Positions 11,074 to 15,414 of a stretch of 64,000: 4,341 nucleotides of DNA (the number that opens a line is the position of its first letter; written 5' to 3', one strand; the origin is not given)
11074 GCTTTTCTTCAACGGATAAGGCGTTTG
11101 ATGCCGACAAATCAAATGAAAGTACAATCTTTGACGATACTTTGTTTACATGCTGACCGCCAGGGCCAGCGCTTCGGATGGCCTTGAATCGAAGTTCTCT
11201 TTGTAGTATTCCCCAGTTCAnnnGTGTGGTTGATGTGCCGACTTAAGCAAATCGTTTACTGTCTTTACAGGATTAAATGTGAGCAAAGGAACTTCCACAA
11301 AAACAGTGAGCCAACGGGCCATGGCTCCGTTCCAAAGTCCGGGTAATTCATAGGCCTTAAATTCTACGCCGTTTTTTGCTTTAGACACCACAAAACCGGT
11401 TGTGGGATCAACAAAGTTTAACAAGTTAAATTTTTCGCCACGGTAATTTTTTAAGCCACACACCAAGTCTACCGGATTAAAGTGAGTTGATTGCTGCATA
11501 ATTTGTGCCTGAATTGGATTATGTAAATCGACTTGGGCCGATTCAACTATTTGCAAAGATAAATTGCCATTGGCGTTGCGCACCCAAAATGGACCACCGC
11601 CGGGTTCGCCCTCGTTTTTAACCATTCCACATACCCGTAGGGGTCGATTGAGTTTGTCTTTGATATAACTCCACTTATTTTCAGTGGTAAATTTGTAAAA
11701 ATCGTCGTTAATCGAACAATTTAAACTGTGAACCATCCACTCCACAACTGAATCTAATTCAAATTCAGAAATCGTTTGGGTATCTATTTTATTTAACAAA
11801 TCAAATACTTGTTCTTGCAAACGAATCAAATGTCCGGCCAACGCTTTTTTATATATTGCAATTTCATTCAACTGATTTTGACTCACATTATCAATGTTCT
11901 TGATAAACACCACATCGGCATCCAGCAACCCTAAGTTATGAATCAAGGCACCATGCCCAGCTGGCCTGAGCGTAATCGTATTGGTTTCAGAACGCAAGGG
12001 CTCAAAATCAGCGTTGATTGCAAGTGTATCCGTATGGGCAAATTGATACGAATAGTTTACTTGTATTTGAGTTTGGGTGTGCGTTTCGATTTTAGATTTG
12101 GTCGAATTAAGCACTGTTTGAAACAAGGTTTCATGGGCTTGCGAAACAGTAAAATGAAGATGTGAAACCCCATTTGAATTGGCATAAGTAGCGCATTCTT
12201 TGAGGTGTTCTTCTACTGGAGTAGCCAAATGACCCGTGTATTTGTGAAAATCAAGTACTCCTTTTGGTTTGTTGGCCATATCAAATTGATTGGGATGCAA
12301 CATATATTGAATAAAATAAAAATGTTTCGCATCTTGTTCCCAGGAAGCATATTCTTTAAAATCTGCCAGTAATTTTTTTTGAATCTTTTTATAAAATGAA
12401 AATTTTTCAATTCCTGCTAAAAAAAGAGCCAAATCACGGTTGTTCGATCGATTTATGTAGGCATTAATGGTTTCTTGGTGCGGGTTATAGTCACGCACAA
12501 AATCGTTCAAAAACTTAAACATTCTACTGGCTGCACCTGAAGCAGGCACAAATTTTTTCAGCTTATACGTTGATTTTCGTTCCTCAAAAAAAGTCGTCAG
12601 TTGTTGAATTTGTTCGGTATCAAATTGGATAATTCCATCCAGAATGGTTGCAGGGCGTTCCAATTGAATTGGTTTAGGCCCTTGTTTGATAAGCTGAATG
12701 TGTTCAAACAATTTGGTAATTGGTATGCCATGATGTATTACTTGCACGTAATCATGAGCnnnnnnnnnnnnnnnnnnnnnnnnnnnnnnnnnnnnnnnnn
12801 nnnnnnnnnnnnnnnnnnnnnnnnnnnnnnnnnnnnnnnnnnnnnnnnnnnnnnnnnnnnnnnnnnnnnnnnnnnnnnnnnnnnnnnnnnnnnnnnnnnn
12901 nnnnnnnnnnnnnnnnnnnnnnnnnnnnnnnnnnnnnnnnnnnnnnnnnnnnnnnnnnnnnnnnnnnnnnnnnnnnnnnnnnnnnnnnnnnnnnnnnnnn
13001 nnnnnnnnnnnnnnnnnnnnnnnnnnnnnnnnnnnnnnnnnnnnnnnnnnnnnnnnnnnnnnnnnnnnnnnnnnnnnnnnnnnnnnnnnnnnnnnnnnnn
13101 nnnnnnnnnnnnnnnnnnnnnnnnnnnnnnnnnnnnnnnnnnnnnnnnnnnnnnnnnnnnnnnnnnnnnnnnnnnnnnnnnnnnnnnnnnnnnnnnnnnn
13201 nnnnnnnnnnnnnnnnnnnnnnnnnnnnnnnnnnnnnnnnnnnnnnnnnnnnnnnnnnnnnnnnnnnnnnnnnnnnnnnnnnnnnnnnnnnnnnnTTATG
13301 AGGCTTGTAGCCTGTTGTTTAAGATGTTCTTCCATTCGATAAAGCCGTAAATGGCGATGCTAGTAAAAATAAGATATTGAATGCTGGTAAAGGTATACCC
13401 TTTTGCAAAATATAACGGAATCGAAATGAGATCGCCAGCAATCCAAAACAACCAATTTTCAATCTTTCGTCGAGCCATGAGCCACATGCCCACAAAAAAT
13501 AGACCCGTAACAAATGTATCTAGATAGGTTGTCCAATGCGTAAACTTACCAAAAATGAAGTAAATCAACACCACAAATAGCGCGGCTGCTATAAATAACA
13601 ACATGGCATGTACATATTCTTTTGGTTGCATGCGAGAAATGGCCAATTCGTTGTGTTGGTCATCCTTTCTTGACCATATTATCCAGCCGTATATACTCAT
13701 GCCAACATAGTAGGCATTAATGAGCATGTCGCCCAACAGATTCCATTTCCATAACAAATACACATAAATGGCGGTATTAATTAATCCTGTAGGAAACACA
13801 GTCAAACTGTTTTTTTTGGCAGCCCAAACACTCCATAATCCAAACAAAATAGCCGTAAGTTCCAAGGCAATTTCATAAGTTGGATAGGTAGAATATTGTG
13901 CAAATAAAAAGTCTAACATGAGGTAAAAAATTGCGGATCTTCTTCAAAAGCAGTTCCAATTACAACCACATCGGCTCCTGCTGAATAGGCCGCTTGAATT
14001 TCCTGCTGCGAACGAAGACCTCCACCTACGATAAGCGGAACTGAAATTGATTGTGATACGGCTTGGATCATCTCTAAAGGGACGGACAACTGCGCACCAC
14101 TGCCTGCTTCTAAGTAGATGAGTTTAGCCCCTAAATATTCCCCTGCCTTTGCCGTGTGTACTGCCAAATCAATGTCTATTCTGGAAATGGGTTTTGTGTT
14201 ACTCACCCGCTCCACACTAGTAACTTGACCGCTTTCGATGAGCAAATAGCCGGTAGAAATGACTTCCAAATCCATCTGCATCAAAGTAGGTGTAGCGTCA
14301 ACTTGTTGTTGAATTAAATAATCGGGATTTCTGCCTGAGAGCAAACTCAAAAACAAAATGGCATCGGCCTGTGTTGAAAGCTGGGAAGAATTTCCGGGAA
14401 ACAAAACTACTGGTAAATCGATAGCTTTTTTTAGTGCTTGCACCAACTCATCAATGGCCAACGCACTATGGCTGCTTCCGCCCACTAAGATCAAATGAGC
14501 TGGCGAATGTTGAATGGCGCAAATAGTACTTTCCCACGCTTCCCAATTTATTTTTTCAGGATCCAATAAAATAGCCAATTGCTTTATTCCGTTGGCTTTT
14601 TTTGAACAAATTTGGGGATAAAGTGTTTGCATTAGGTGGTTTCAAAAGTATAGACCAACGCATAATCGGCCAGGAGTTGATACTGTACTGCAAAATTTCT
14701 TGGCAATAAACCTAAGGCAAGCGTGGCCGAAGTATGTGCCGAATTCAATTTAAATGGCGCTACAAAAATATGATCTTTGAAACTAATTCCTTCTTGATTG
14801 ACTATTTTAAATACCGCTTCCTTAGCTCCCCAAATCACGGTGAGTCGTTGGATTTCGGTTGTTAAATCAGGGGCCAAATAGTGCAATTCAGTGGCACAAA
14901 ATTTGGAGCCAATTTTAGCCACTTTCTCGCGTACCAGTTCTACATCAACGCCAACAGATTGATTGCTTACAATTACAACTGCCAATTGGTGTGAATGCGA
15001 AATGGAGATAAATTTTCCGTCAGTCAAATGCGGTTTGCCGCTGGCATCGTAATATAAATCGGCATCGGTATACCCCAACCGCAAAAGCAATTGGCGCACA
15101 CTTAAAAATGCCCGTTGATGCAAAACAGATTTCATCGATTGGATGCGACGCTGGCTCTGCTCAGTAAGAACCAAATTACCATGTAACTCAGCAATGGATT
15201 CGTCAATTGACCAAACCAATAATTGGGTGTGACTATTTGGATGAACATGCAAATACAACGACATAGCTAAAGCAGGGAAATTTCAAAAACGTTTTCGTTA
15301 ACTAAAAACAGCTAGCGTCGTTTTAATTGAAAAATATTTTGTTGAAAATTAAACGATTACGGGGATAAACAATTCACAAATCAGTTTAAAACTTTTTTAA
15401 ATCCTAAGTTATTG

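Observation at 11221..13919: PnuC plus NadR-kinase::DUF4301 fusion: candidate two-step salvage enzyme with a UGPase-like nucleotidyltransferase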

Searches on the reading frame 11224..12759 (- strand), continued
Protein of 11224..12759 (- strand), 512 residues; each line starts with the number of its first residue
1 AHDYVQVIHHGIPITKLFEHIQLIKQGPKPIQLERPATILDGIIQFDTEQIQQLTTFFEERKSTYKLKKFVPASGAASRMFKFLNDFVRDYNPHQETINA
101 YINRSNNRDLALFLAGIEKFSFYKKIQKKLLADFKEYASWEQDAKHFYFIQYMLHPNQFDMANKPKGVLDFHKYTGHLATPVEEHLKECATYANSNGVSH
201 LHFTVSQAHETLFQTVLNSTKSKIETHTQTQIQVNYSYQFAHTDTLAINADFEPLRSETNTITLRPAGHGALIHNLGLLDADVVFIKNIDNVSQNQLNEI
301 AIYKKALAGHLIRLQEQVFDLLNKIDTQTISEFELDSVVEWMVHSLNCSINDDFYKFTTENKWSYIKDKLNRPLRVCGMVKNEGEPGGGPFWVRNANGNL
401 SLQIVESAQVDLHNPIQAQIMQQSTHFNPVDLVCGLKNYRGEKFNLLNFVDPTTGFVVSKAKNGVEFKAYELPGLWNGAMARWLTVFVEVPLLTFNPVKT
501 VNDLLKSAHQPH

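Call 56: search_protein_families(library=pfam, proteins=[P0128, P0133, P0139, P0149, P0167, P0190, P0200, P0231, P0259, P0245], max_evalue=1)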
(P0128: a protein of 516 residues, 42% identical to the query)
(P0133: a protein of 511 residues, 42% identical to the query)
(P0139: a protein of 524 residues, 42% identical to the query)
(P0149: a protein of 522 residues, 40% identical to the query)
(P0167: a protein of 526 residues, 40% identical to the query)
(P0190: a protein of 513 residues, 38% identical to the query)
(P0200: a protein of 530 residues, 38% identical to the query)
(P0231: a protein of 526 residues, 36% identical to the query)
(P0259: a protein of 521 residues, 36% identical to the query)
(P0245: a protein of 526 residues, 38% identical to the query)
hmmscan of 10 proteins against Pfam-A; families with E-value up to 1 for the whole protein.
P0128 (516 aa): 3 families
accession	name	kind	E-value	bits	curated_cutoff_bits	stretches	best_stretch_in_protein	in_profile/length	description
PF14134.11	DUF4301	-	8.2e-221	734.7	27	1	4-516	2-507/507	Domain of unknown function (DUF4301)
PF06278.16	CNDH2_N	-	0.027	15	32.3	1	318-376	19-73/117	Condensin II complex subunit CAP-H2 or CNDH2, N-terminal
PF14493.12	HTH_40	-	0.14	12.9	27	0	185-228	28-67/89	Helix-turn-helix domain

P0133 (511 aa): 3 families
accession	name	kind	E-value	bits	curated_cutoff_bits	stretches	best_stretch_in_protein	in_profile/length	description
PF14134.11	DUF4301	-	6.4e-192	639.3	27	1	6-508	3-506/507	Domain of unknown function (DUF4301)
PF01704.24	UDPGP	-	0.0024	17.1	22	0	400-506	241-344/413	UTP--glucose-1-phosphate uridylyltransferase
PF21298.3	TopBP1_BRCT0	-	0.11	13.4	27.5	0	71-131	2-56/96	TopBP1, BRCT0 domain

P0139 (524 aa): 1 family
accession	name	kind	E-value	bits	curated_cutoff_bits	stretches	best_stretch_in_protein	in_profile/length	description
PF14134.11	DUF4301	-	3.3e-198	660.1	27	1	15-523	5-507/507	Domain of unknown function (DUF4301)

P0149 (522 aa): 1 family
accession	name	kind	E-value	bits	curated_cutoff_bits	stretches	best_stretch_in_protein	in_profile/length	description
PF14134.11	DUF4301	-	2.4e-193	644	27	1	10-521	4-506/507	Domain of unknown function (DUF4301)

P0167 (526 aa): 2 families
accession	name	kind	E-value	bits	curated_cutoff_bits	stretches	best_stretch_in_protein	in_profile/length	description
PF14134.11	DUF4301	-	7.7e-206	685.3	27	1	4-509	2-506/507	Domain of unknown function (DUF4301)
PF13037.11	DUF3898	-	0.028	15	25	1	20-48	60-88/90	Domain of unknown function (DUF3898)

P0190 (513 aa): 2 families
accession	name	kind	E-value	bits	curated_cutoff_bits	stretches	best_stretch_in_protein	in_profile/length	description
PF14134.11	DUF4301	-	6.3e-199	662.5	27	1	4-511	2-506/507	Domain of unknown function (DUF4301)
PF03776.19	MinE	-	0.16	12.4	25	1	328-360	20-52/68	Septum formation topological specificity factor MinE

P0200 (530 aa): 2 families
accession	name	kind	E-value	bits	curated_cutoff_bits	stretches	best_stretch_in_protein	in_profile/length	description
PF14134.11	DUF4301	-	1.1e-191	638.5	27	1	7-522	1-507/507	Domain of unknown function (DUF4301)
PF21109.2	Stonustoxin_helical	-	0.3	11.7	27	0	178-209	32-63/96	Stonustoxin helical domain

P0231 (526 aa): 2 families
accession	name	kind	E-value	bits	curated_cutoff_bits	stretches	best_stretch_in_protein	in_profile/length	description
PF14134.11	DUF4301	-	1.6e-180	601.8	27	1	6-517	2-507/507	Domain of unknown function (DUF4301)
PF03299.19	TF_AP-2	-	0.066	13.5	23.4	1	117-160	40-83/197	Transcription factor AP-2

P0259 (521 aa): 3 families
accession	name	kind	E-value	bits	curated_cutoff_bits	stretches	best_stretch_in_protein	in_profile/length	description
PF14134.11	DUF4301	-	2.7e-195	650.5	27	1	5-519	2-507/507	Domain of unknown function (DUF4301)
PF01704.24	UDPGP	-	0.18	10.9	22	0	490-519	318-347/413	UTP--glucose-1-phosphate uridylyltransferase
PF03224.20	V-ATPase_H_N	-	0.27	11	25.7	1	321-354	281-314/314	V-ATPase subunit H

P0245 (526 aa): 1 family
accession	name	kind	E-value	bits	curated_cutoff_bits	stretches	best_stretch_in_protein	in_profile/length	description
PF14134.11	DUF4301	-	1.8e-185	618.1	27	1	14-525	4-507/507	Domain of unknown function (DUF4301)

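Call 61: find_related_loci(query=A2, collection=viral_contigs, flank=8000)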
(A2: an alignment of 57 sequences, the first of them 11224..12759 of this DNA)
Query A2 (512 aa) in viral_contigs; peptide patterns used: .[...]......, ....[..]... (x = any residue, [..] = any of these).
13 stretches matched a pattern; 2 encode a relative of the query (tblastn E <= 1e-3); 2 distinct loci.
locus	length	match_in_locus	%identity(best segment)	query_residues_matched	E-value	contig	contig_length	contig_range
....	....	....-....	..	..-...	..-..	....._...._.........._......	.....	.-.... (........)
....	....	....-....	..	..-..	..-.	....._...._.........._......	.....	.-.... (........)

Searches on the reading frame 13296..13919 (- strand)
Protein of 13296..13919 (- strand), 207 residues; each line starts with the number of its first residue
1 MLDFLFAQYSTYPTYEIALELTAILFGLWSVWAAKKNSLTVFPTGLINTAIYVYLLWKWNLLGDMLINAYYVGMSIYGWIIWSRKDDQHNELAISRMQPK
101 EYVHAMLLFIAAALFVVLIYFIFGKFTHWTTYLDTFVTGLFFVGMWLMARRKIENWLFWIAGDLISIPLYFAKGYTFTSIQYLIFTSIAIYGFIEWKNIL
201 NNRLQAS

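Call 3: search_protein_families(library=pfam, proteins=[window:13296-13919:-], max_evalue=0.01)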
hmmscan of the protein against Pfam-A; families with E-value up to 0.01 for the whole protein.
window:13296-13919:- (207 aa): 1 family
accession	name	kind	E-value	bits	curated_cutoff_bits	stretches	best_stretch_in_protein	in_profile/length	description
PF04973.17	NMN_transporter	-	1.4e-52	178.6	27.3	1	18-198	2-175/175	Nicotinamide mononucleotide transporter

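Call 4: search_protein_families(library=ncbifam, proteins=[window:13296-13919:-], max_evalue=0.01)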
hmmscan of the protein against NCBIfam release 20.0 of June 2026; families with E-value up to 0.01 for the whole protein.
window:13296-13919:- (207 aa): 2 families
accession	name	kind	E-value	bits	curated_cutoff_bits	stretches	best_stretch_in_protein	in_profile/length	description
TIGR01528.1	NMN_trans_PnuC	equivalog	3.2e-29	102.2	42.45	1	19-200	4-185/187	nicotinamide riboside transporter PnuC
NF011926.0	PRK15397.1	subfamily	7.3e-23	81.7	335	2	132-201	161-230/239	nicotinamide riboside transporter PnuC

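Call 18: search_solved_structures(query=window:13296-13919:-, max_evalue=1, show_alignments=1)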
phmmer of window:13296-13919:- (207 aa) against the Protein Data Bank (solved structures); distinct sequences matched with E-value up to 1: 2.
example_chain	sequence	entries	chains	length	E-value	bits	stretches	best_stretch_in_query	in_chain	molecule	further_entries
4qtn_A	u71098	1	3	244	2.3e-07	34.1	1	22-201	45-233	Nicotinamide riboside transporter PnuC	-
11yo_U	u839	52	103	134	0.29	14.2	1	62-84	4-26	Photosystem II 12 kDa extrinsic protein | Photosystem II extrinsic protein U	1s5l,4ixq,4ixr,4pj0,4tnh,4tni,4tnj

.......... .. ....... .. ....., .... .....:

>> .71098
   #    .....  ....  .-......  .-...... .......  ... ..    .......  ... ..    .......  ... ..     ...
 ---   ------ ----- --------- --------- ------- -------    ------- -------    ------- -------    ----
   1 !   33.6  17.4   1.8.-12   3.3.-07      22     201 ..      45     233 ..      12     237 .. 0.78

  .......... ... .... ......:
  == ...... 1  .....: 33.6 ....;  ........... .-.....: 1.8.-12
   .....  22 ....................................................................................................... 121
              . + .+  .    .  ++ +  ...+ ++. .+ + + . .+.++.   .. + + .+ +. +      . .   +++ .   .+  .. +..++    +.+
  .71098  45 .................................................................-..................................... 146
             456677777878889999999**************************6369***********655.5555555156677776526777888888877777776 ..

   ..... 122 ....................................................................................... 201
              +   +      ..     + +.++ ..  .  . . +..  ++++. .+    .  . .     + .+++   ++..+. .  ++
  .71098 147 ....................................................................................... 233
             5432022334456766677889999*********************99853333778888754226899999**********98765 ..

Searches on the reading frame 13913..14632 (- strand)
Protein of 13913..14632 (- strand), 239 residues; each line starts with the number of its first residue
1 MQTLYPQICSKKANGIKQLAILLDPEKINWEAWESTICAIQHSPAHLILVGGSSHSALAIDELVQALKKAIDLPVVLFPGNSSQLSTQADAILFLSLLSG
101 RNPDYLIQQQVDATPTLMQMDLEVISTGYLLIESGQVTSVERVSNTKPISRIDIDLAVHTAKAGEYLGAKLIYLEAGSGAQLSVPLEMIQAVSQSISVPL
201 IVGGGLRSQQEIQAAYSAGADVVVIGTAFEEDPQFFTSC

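Call 3: search_protein_families(library=pfam, proteins=[window:13913-14632:-], max_evalue=0.01)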
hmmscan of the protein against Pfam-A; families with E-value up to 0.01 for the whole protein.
window:13913-14632:- (239 aa): 10 families
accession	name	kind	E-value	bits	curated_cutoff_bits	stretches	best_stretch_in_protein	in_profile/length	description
PF01884.23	PcrB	-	1.2e-35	123.5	23.9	1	21-233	10-215/226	PcrB family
PF00977.27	His_biosynth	-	3e-10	40.4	23.6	1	157-237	31-113/228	Histidine biosynthesis protein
PF03060.21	NMO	-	2.3e-06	27.7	28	1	186-229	182-225/331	Nitronate monooxygenase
PF01207.24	Dus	-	4.6e-06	26.4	20.4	1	186-237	173-225/311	Dihydrouridine synthase (Dus)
PF01180.27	DHO_dh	-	0.00016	21.5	27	1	176-235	214-279/291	Dihydroorotate dehydrogenase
PF05690.20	ThiG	-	0.0002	21.3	23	1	177-230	156-208/247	Thiazole biosynthesis protein ThiG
PF00478.31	IMPDH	-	0.00034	20.1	25.6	1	187-229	197-239/345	IMP dehydrogenase / GMP reductase domain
PF00290.26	Trp_syntA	-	0.0013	18.1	27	0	187-228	188-228/259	Tryptophan synthase alpha chain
PF04309.18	G3P_antiterm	-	0.0033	17.3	27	1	187-224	129-166/173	Glycerol-3-phosphate responsive antiterminator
PF01070.24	FMN_dh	-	0.0047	16.4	24.9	1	185-229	259-305/350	FMN-dependent dehydrogenase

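Call 4: search_protein_families(library=ncbifam, proteins=[window:13913-14632:-], max_evalue=0.01)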
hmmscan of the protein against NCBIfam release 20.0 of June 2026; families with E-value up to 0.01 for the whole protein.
window:13913-14632:- (239 aa): 29 families (the best 25 are shown)
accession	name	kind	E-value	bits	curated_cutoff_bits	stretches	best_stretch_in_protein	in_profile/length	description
NF003198.0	PRK04169.1-2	subfamily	1.7e-83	279.6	247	1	4-234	5-234/249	geranylgeranylglyceryl/heptaprenylglyceryl phosphate synthase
TIGR01769.1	GGGP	equivalog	3.6e-51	173.9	161.55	1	22-226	4-205/205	phosphoglycerol geranylgeranyltransferase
TIGR01768.1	GGGP-family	subfamily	2.4e-47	161.3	113.25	1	22-233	5-215/224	geranylgeranylglyceryl phosphate synthase family protein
NF003202.0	PRK04169.1-6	equivalog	2.7e-41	141.8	353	1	20-232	29-240/254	phosphoglycerol geranylgeranyltransferase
NF003201.0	PRK04169.1-5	equivalog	7.7e-38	130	388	1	20-234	24-233/253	phosphoglycerol geranylgeranyltransferase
NF003199.0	PRK04169.1-3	subfamily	1.3e-13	51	169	1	23-233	14-220/233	geranylgeranylglyceryl/heptaprenylglyceryl phosphate synthase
TIGR03572.1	WbuZ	equivalog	3.8e-10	39.5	299.7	1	183-237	60-114/232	glycosyl amidation-associated protein WbuZ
TIGR04146.1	GGGPS_Afulg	equivalog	2.5e-09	37.4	320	1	23-230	10-210/221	phosphoglycerol geranylgeranyltransferase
TIGR00735.1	hisF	equivalog_domain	1.4e-08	34.4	294.55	1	166-236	41-113/254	imidazole glycerol phosphate synthase subunit HisF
TIGR00007.1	TIGR00007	equivalog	3.9e-08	33.2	228.95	1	167-237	40-112/231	1-(5-phosphoribosyl)-5-[(5-phosphoribosylamino)methylideneamino]imidazole-4-carboxamide isomerase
NF003197.1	PRK04169.1-1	equivalog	4.6e-08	33.1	260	1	23-232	13-215/228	heptaprenylglyceryl phosphate synthase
NF005442.0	PRK07028.1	equivalog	5.5e-07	28.5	593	1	157-228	120-192/430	bifunctional hexulose-6-phosphate synthase/ribonuclease regulator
NF010112.0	PRK13585.1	equivalog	7e-07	29.1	243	1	158-233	34-111/241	1-(5-phosphoribosyl)-5-[(5-phosphoribosylamino)methylideneamino]imidazole-4-carboxamide isomerase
NF038364.1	AglZ_HisF2_fam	equivalog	8.6e-07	28.6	310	1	181-237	57-113/248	AglZ/HisF2 family acetamidino modification protein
NF041755.1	RuMP_HxlAB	equivalog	1e-06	28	500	1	149-230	111-194/391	bifunctional 3-hexulose-6-phosphate synthase/6-phospho-3-hexuloisomerase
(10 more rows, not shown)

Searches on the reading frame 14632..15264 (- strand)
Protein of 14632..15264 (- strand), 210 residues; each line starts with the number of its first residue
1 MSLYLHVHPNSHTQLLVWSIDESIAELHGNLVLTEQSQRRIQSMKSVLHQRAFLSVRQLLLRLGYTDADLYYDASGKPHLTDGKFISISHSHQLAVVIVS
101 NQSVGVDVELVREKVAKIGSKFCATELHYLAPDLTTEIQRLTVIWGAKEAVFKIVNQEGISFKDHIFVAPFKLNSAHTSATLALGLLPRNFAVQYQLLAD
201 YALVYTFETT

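Call 3: search_protein_families(library=pfam, proteins=[window:14632-15264:-], max_evalue=0.01)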
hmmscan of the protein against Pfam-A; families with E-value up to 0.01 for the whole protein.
window:14632-15264:- (210 aa): 2 families
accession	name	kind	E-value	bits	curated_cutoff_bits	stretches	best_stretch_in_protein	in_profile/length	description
PF01648.25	ACPS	-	5.4e-09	36.5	25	1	103-203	1-108/111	4'-phosphopantetheinyl transferase superfamily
PF17837.6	4PPT_N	-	4.3e-06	27.1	27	1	56-100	24-68/68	4'-phosphopantetheinyl transferase N-terminal domain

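Call 4: search_protein_families(library=ncbifam, proteins=[window:14632-15264:-], max_evalue=0.01)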
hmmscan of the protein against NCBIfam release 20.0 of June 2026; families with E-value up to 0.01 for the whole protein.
window:14632-15264:- (210 aa): 5 families
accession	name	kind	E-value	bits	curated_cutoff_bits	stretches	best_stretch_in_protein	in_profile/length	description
NF007604.0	PRK10251.1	equivalog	1.8e-06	27.7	169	1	78-159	81-165/209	enterobactin synthase subunit EntD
NF042922.1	4PPT_HetI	equivalog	3.8e-06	26.4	370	1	64-166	78-189/235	4'-phosphopantetheinyl transferase HetI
NF047349.1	4PPT_AusB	equivalog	5.2e-06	26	225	1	76-156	71-149/205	aureusimine biosynthesis 4'-phosphopantetheinyl transferase AusB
NF007676.0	PRK10351.1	equivalog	1.7e-05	24.5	174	1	50-162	31-147/195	4'-phosphopantetheinyl transferase AcpT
TIGR00556.1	pantethn_trn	domain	0.0056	16.8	45.35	0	101-158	2-67/128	phosphopantetheine--protein transferase domain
